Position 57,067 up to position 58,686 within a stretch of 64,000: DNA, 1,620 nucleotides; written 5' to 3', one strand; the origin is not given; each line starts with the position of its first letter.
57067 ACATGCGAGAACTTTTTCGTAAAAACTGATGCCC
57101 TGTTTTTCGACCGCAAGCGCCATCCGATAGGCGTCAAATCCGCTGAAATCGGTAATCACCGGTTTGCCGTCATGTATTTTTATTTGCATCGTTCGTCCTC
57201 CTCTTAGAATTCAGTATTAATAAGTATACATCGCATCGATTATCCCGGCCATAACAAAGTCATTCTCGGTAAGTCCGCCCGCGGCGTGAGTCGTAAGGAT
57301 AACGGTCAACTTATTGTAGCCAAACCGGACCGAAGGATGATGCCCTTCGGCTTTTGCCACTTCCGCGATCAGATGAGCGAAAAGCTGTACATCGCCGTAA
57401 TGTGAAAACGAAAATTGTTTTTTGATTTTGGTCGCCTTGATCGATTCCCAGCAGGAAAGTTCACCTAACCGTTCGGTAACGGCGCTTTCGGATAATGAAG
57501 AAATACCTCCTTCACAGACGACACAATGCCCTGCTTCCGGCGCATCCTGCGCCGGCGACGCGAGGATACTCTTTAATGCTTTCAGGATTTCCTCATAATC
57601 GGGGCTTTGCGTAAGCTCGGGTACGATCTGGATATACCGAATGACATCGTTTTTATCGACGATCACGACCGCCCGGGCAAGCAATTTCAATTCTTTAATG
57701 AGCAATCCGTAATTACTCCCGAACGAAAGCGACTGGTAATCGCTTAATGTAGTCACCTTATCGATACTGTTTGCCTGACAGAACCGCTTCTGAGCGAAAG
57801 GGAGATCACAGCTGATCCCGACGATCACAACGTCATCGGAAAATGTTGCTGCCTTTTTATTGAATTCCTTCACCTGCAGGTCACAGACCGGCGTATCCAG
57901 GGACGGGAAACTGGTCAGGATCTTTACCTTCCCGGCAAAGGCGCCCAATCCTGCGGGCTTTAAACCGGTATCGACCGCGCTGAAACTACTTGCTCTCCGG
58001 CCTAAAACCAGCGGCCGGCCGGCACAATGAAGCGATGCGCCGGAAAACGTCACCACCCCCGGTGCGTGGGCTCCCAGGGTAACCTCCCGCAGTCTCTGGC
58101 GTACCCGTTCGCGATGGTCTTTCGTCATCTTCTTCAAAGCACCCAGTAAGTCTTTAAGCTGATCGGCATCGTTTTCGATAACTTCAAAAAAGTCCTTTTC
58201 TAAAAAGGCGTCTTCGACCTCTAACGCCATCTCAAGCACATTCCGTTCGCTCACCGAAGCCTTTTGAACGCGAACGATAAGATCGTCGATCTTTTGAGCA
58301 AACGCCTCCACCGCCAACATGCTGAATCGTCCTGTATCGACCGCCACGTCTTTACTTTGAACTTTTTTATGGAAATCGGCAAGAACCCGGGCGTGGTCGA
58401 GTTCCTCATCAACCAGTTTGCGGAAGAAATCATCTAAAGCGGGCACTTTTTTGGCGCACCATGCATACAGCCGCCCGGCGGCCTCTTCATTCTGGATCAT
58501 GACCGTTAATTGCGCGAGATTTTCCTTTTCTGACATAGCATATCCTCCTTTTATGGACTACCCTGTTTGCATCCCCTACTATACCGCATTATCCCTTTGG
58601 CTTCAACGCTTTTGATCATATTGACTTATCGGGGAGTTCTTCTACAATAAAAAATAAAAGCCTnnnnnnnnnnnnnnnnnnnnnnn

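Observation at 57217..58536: Unusual three-domain fusion: ferritin-like + Tpx thiol peroxidase + pterin-4a-carbinolamine dehydratase, beside two ferritin-like paralogs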

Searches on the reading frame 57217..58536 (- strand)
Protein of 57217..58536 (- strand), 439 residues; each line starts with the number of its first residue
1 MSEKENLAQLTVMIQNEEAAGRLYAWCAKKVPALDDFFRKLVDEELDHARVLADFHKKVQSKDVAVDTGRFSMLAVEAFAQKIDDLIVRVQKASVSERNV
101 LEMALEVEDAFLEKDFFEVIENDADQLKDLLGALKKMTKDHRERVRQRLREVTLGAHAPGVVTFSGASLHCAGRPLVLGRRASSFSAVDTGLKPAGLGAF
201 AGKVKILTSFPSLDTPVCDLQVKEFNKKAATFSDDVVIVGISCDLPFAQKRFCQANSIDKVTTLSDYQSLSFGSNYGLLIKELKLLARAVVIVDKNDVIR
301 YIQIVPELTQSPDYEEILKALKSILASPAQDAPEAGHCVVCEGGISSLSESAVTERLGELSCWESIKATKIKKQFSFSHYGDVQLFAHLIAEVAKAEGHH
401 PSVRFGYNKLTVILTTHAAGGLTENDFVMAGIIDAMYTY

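Call 3: search_protein_families(library=pfam, proteins=[window:57217-58536:-], max_evalue=0.01)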
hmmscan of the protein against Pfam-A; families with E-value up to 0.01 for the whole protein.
window:57217-58536:- (439 aa): 4 families
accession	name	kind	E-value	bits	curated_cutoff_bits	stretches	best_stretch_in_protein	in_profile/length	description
PF08534.16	Redoxin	-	9.6e-23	81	26.6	1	180-318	4-148/148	Redoxin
PF01329.24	Pterin_4a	-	8.2e-22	77.6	26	1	347-435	2-90/91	Pterin 4 alpha carbinolamine dehydratase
PF00578.27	AhpC-TSA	-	1.4e-18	67.4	26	1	179-302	2-124/124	AhpC/TSA family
PF02915.23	Rubrerythrin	-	0.00015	22.6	22.8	1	11-144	4-132/137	Rubrerythrin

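Call 4: search_protein_families(library=ncbifam, proteins=[window:57217-58536:-], max_evalue=0.01)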
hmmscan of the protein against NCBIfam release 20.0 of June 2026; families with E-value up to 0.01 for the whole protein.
window:57217-58536:- (439 aa): 14 families
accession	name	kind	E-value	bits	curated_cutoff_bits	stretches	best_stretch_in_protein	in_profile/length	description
NF001808.0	PRK00522.1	equivalog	2.2e-54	183.3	123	1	162-322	4-166/167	thiol peroxidase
NF045827.1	perox_SUH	exception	5.4e-35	120.4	298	1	162-323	4-167/178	thiol peroxidase Prx-SUH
NF002019.0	PRK00823.1-4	equivalog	4.3e-21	75.2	137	1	336-438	10-113/116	4a-hydroxytetrahydrobiopterin dehydratase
NF002017.0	PRK00823.1-2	equivalog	1.2e-19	70.1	80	1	347-436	4-92/94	4a-hydroxytetrahydrobiopterin dehydratase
NF002016.0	PRK00823.1-1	equivalog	8.8e-17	61.2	133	1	336-436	7-110/113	4a-hydroxytetrahydrobiopterin dehydratase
NF002018.0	PRK00823.1-3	equivalog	5.6e-16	58.4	108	1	347-436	5-95/98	4a-hydroxytetrahydrobiopterin dehydratase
NF002020.0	PRK00823.1-5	equivalog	2e-13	50.4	146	1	345-436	12-104/111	4a-hydroxytetrahydrobiopterin dehydratase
NF009668.0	PRK13189.1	equivalog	2.7e-08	33.3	211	1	177-327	11-166/224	peroxiredoxin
NF010122.0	PRK13599.1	equivalog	6.4e-08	32.3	456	1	197-325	28-161/220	peroxiredoxin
NF009669.0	PRK13190.1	equivalog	7.6e-06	25.3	261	1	177-326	4-156/203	putative peroxiredoxin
TIGR03137.1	AhpC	equivalog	1.6e-05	24.8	272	1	200-321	29-152/187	alkyl hydroperoxide reductase subunit C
NF006960.0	PRK09437.1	equivalog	6.9e-05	22.8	140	1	175-269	3-97/156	thioredoxin-dependent thiol peroxidase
NF053650.1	PerredPrxQDein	equivalog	0.0013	18.7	260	1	185-267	4-85/148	thioredoxin-dependent peroxiredoxin PrxQ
NF009670.0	PRK13191.1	equivalog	0.0013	18.2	374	0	199-324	30-160/215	putative peroxiredoxin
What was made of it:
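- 57559..58053 (-): Tpx (atypical 2-Cys peroxiredoxin) domain, aa 162-326. Peroxidatic Cys218 (codon 57883-57885), resolving Cys253, Thr215, Arg288. NCBIfam NF001808 at 183.3 bits, above the 123 cutoff (call 4).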

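Call 5: find_homologous_proteins(query=window:57217-58536:-, max_evalue=0.001)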
Query window:57217-58536:- (439 aa): 1103 proteins with E <= 0.001 among 8000 candidates; the best 120 are listed.
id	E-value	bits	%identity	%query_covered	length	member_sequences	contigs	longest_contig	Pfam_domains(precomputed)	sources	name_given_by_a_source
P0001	2.2e-286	967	100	100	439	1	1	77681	PF08534.17,PF01329.25,PF00578.28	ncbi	-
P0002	3.3e-215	733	75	100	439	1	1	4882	PF02915.24,PF08534.17,PF01329.25,PF00578.28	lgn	-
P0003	1.5e-141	490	52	100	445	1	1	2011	PF08534.17,PF01329.25,PF00578.28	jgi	jgi:thiol peroxidase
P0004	6.0e-93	330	55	63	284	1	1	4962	PF08534.17,PF01329.25,PF00578.28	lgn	-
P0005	1.3e-91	326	58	63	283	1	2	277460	PF08534.17,PF01329.25,PF00578.28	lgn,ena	-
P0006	2.7e-91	325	55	63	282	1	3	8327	PF08534.17,PF01329.25,PF00578.28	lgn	-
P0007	2.9e-91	325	54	63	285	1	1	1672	PF08534.17,PF01329.25,PF00578.28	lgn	-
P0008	3.7e-91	324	54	63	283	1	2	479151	PF08534.17,PF01329.25,PF00578.28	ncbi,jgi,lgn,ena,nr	ncbi:MAG: thiol peroxidase [Candidatus Omnitrophica bacterium]|jgi:thiol peroxidase|nr:thiol peroxid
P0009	8.0e-91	323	54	63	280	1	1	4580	PF08534.17,PF01329.25,PF00578.28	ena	-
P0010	8.3e-91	323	57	63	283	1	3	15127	PF08534.17,PF01329.25,PF00578.28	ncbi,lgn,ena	-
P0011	8.5e-91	323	55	63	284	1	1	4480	PF08534.17,PF01329.25,PF00578.28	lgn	-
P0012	8.7e-91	323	55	63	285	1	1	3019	PF08534.17,PF01329.25,PF00578.28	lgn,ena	-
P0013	9.7e-91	323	56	63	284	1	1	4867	PF08534.17,PF01329.25,PF00578.28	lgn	-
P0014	1.4e-90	322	55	62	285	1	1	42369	PF08534.17,PF01329.25,PF00578.28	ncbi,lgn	-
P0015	3.1e-90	321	55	63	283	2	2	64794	PF08534.17,PF01329.25,PF00578.28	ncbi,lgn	-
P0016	3.4e-90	321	53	63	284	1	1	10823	PF08534.17,PF01329.25,PF00578.28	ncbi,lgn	ncbi:MAG: thiol peroxidase [Deltaproteobacteria bacterium]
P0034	9.6e-89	316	54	63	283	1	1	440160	PF08534.17,PF01329.25,PF00578.28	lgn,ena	-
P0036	1.1e-88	316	55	63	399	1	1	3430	PF08534.17,PF00581.26,PF01329.25,PF00578.28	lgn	-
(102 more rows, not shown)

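Call 11: find_encoding_contigs(protein=P0001, flank=10000, max_places=3)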
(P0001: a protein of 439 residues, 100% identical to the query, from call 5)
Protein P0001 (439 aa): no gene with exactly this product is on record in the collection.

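Call 12: find_encoding_contigs(protein=P0002, flank=10000, max_places=3)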
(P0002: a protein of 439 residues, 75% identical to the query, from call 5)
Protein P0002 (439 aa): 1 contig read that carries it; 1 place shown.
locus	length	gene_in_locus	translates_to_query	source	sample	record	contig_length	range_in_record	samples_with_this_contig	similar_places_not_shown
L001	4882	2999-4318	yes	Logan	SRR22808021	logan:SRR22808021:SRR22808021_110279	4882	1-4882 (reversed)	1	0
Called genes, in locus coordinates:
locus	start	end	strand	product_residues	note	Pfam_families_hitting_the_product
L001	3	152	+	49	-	?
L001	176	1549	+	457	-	-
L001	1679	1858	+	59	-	PF11127:YgaP-like_TM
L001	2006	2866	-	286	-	PF08902:DUF1848 (faint), PF04055:Radical_SAM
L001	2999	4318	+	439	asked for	PF02915:Rubrerythrin (weak), PF00578:AhpC-TSA, PF08534:Redoxin, PF01329:Pterin_4a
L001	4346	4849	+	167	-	PF02915:Rubrerythrin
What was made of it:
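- Checked: P0002 (Logan contig, L001) is 75% identical over the same 439 aa and sits in a syntenic locus (calls 5, 12).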

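Call 13: find_encoding_contigs(protein=P0003, flank=10000, max_places=3)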
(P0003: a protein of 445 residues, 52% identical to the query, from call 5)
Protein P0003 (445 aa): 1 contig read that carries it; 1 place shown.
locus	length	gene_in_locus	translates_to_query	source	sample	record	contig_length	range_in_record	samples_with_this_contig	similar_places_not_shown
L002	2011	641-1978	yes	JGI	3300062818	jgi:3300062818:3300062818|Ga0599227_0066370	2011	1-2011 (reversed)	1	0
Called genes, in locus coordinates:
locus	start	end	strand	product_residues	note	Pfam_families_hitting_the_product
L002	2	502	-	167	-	?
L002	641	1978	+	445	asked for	PF08534:Redoxin, PF00578:AhpC-TSA, PF01329:Pterin_4a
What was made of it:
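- Three independent assemblies (NCBI, Logan, JGI) give the same architecture (calls 5, 12, 13).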

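Call 14: find_encoding_contigs(protein=P0005, flank=6000, max_places=2)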
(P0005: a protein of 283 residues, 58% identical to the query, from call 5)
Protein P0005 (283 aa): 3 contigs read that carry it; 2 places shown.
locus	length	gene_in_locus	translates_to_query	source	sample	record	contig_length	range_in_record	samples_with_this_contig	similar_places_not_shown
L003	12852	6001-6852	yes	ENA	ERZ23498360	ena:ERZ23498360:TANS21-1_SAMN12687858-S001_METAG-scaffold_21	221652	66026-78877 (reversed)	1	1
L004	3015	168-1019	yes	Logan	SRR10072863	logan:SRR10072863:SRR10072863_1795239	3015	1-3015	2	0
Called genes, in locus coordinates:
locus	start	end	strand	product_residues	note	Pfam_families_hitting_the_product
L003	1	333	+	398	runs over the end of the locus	PF00919:UPF0004, PF04055:Radical_SAM, PF18693:TRAM_2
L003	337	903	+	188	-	PF01066:CDP-OH_P_transf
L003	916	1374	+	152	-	PF04608:PgpA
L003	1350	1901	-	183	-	PF10469:AKAP7_NLS, PF02834:LigT_PEase, PF13563:2_5_RNA_ligase2, PF02834:LigT_PEase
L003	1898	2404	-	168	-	PF02464:CinA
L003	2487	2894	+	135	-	PF01475:FUR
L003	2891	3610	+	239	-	PF00970:FAD_binding_6 (weak), PF00175:NAD_binding_1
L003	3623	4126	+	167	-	PF02915:Rubrerythrin, PF21349:RUBY_RBDX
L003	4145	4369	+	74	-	PF01106:NifU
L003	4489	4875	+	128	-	PF01880:Desulfoferrodox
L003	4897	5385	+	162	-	PF00210:Ferritin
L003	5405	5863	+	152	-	PF12801:Fer4_5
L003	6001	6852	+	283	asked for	PF00578:AhpC-TSA, PF08534:Redoxin, PF01329:Pterin_4a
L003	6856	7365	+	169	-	PF01965:DJ-1_PfpI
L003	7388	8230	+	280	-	PF02401:LYTB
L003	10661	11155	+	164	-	PF00210:Ferritin, PF02915:Rubrerythrin (faint)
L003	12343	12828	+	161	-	PF02915:Rubrerythrin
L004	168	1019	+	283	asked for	PF00578:AhpC-TSA, PF08534:Redoxin, PF01329:Pterin_4a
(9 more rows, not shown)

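Call 15: find_encoding_contigs(protein=P0008, flank=6000, max_places=2)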
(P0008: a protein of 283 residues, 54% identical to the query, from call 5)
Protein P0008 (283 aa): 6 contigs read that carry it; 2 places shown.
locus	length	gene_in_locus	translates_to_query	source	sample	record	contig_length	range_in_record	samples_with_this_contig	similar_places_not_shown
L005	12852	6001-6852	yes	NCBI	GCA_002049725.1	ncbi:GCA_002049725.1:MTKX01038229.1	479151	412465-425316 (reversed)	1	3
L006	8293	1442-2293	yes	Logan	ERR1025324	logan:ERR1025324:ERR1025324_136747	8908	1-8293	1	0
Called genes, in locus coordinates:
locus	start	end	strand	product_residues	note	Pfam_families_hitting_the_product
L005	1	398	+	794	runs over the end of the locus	PF02574:S-methyl_trans, PF00809:Pterin_bind, PF02607:B12-binding_2, PF02310:B12-binding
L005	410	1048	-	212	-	PF02585:PIG-L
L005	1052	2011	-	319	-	PF13527:Acetyltransf_9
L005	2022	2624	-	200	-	-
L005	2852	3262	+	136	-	PF01475:FUR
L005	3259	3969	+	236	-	PF00970:FAD_binding_6, PF00175:NAD_binding_1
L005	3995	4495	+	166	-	PF02915:Rubrerythrin, PF21349:RUBY_RBDX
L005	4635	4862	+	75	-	PF01106:NifU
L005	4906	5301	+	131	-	PF01880:Desulfoferrodox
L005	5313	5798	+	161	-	PF00210:Ferritin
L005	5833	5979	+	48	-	-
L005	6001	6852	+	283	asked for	PF00578:AhpC-TSA, PF08534:Redoxin, PF01329:Pterin_4a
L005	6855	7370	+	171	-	PF01965:DJ-1_PfpI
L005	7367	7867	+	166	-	PF02915:Rubrerythrin (weak)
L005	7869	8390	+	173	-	PF02915:Rubrerythrin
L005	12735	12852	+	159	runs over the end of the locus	PF02915:Rubrerythrin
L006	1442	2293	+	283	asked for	PF00578:AhpC-TSA, PF08534:Redoxin, PF01329:Pterin_4a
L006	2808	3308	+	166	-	PF02915:Rubrerythrin (weak)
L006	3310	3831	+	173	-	PF02915:Rubrerythrin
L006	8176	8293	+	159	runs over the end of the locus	PF02915:Rubrerythrin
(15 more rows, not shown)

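Call 16: find_encoding_contigs(protein=P0034, flank=6000, max_places=2)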
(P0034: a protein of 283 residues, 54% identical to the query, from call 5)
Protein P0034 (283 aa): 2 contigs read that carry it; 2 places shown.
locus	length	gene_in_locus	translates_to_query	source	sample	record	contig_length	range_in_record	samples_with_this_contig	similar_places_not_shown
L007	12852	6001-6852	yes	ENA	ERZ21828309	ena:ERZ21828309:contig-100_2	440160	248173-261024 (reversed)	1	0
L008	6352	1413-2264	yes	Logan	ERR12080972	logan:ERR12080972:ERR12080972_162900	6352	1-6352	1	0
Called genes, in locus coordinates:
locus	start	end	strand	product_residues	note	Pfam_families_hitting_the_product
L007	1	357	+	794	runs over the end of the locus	PF02574:S-methyl_trans, PF00809:Pterin_bind, PF02607:B12-binding_2, PF02310:B12-binding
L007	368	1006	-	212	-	PF02585:PIG-L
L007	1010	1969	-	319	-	PF13527:Acetyltransf_9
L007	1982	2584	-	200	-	-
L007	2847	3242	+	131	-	PF01475:FUR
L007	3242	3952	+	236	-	PF00970:FAD_binding_6, PF00175:NAD_binding_1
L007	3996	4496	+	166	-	PF02915:Rubrerythrin, PF21349:RUBY_RBDX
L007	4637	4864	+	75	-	PF01106:NifU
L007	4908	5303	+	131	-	PF01880:Desulfoferrodox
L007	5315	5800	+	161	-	PF00210:Ferritin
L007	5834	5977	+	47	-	-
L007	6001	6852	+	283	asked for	PF00578:AhpC-TSA, PF08534:Redoxin, PF01329:Pterin_4a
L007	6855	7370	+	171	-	PF01965:DJ-1_PfpI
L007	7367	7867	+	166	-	PF02915:Rubrerythrin (weak), PF09537:DUF2383 (faint)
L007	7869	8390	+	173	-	PF02915:Rubrerythrin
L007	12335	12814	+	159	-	PF02915:Rubrerythrin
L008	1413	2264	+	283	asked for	PF00578:AhpC-TSA, PF08534:Redoxin, PF01329:Pterin_4a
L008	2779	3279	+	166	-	PF02915:Rubrerythrin (weak), PF09537:DUF2383 (faint)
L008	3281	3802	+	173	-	PF02915:Rubrerythrin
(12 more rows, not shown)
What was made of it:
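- Pfam-annotated islands run Fur, FNR-like, rubrerythrin, NifU, desulfoferrodoxin, ferritin, Tpx-PCD, DJ-1, FerA, FerB, prismane, rubredoxin, flavodiiron protein (calls 14-16).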

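Call 17: find_encoding_contigs(protein=P0016, flank=6000, max_places=2)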
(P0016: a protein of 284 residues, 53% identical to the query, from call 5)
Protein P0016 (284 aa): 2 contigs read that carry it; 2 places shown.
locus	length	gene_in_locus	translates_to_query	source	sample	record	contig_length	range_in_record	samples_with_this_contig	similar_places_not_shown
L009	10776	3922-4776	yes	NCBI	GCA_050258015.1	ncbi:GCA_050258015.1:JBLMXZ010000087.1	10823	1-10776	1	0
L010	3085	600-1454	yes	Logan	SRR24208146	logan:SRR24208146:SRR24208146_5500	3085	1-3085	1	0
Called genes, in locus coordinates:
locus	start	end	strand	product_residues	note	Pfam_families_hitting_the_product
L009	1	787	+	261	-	PF07992:Pyr_redox_2, PF13738:Pyr_redox_3, PF00070:Pyr_redox (weak)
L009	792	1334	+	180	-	PF01814:Hemerythrin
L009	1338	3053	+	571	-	PF01558:POR, PF01855:POR_N, PF17147:PFOR_II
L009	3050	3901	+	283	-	PF02775:TPP_enzyme_C, PF12367:PFO_beta_C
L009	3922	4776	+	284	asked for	PF00578:AhpC-TSA, PF08534:Redoxin, PF01329:Pterin_4a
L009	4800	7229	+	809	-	PF00690:Cation_ATPase_N, PF00122:E1-E2_ATPase, PF00702:Hydrolase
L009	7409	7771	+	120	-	-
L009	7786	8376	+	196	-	PF01066:CDP-OH_P_transf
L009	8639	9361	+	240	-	PF00072:Response_reg, PF00165:HTH_AraC (weak), PF12833:HTH_18, PF00165:HTH_AraC (weak)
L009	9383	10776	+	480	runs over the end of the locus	PF17159:MASE3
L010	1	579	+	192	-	?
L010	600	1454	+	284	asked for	PF00578:AhpC-TSA, PF08534:Redoxin, PF01329:Pterin_4a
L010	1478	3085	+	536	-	?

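Call 23: search_solved_structures(query=window:57217-58536:-, max_evalue=0.01, show_alignments=0)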
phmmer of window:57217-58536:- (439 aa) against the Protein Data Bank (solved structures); distinct sequences matched with E-value up to 0.01: 56.
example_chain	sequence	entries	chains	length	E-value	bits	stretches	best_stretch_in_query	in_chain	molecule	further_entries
2jsy_A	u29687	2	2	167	1.7e-39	139.2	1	162-324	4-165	Probable thiol peroxidase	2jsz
3p7x_A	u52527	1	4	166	1.3e-38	136.4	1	162-324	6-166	Probable thiol peroxidase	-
8zwt_A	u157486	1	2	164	1.4e-38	136.2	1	162-324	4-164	Thiol peroxidase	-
1psq_A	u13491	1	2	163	1.2e-35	126.6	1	162-323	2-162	probable thiol peroxidase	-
8xvw_A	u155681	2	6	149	5.7e-35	124.4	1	180-324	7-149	Thiol peroxidase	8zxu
1qxh_A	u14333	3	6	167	3e-33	118.7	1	163-322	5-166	Thiol peroxidase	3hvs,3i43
3hvx_A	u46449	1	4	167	3e-32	115.4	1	163-322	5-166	Thiol peroxidase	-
3hvv_A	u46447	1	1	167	7.5e-32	114.1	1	163-322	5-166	Thiol peroxidase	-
4af2_A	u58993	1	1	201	1e-31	113.7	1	162-322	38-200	THIOL PEROXIDASE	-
2xpd_A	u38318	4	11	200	2.1e-30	109.3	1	161-322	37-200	THIOL PEROXIDASE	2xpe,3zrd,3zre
2yzh_A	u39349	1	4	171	3e-30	108.8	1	157-324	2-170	Probable thiol peroxidase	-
6udg_A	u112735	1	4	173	2e-29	106.1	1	160-322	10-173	Thiol peroxidase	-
2yjh_A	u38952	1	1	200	5.2e-29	104.8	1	161-322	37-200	THIOL PEROXIDASE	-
4je1_A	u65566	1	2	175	9.1e-27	97.4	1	158-322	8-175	Probable thiol peroxidase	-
1xvq_A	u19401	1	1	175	2.1e-26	96.2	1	162-323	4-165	thiol peroxidase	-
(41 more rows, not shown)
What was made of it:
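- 57559..58053 (-): PDB Tpx chains at E down to 1.7e-39 (call 23).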

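Call 39: find_related_loci(query=window:57217-58536:-, collection=genome_contigs, flank=8000)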
Query window:57217-58536:- (439 aa) in genome_contigs; peptide patterns used: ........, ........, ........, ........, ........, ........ (x = any residue, [..] = any of these).
231 stretches matched a pattern; 79 encode a relative of the query (tblastn E <= 1e-3); 79 distinct loci.
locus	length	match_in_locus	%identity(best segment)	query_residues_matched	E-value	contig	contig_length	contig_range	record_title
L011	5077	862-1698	55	161-436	2e-95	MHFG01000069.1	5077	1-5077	MAG: Omnitrophica bacterium RIFCSPHIGHO2_02_FULL_46_20 rifcsphigho2_02_scaffold_52011, whole genome shotgun sequence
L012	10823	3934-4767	53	162-436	7e-93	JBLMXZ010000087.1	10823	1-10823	MAG: Deltaproteobacteria bacterium isolate MAG242 PRJNA957066_bin24_renamed_86, whole genome shotgun sequence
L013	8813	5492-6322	52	162-436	2e-92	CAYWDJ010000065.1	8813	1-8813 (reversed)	MAG TPA_asm: uncultured Planctomycetia bacterium isolate binchicken_co181_210 genome assembly, contig: NODE_16451_length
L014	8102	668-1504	54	160-436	4e-92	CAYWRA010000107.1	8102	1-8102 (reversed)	MAG TPA_asm: uncultured bacterium isolate binchicken_co261_19 genome assembly, contig: NODE_680_length_8102_cov_5.817199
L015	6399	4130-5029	49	155-436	7e-92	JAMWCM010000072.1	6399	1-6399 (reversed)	MAG: Candidatus Omnitrophota bacterium isolate QZM4_1.bins.105.Tibet NODE_37212_length_6399_cov_3.377392, whole genome s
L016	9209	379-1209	53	162-436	9e-92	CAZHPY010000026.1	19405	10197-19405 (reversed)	MAG TPA_asm: uncultured Planctomycetia bacterium isolate binchicken_co220_179 genome assembly, contig: NODE_1726_length_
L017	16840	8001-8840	54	159-436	2e-91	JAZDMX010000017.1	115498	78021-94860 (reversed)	MAG: Candidatus Omnitrophota bacterium isolate MEGAHIT-group-0.683 k141_20769368, whole genome shotgun sequence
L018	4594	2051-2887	53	162-436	4e-91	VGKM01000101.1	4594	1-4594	MAG: Candidatus Omnitrophota bacterium isolate K_DeepCast_150m_m1_084 K_DeepCast_150m_m1_084_Ga0194126_10040378, whole g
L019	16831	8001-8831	52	162-436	5e-91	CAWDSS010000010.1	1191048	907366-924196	MAG: Candidatus Omnitrophota bacterium isolate MFD03726.bin.2.139 genome assembly, contig: contig_50884, whole genome sh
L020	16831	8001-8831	52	162-436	5e-91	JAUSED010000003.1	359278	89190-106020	MAG: Candidatus Omnitrophota bacterium isolate E14_maxbin.165 E14_k141_1203418, whole genome shotgun sequence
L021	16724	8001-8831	51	162-436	1e-90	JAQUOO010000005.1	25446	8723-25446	MAG: Candidatus Omnitrophota bacterium isolate STD1_202 NODE_4094_length_25446_cov_4.478573_Sandtown_D1, whole genome sh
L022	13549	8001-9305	40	14-436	1e-90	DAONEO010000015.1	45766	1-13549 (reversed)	MAG TPA_asm: Candidatus Omnitrophota bacterium isolate AMR_MDS_3867 NODE_722_length_45766_cov_19.994968, whole genome sh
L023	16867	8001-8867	48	142-438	4e-90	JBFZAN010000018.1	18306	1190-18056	MAG: Candidatus Omnitrophota bacterium isolate PPR_0468 k121_1464384, whole genome shotgun sequence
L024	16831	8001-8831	54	162-436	8e-90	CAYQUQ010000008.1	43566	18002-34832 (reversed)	MAG TPA_asm: uncultured Planctomycetia bacterium isolate SRP200020_co1_304 genome assembly, contig: NODE_1114_length_435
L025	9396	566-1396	51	162-436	7e-90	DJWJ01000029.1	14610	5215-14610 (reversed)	MAG TPA_asm: Candidatus Omnitrophica bacterium UBA6233 UBA6233_contig_18621, whole genome shotgun sequence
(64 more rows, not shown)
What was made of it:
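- tblastn itself bridged those two genes in L022 (call 39).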
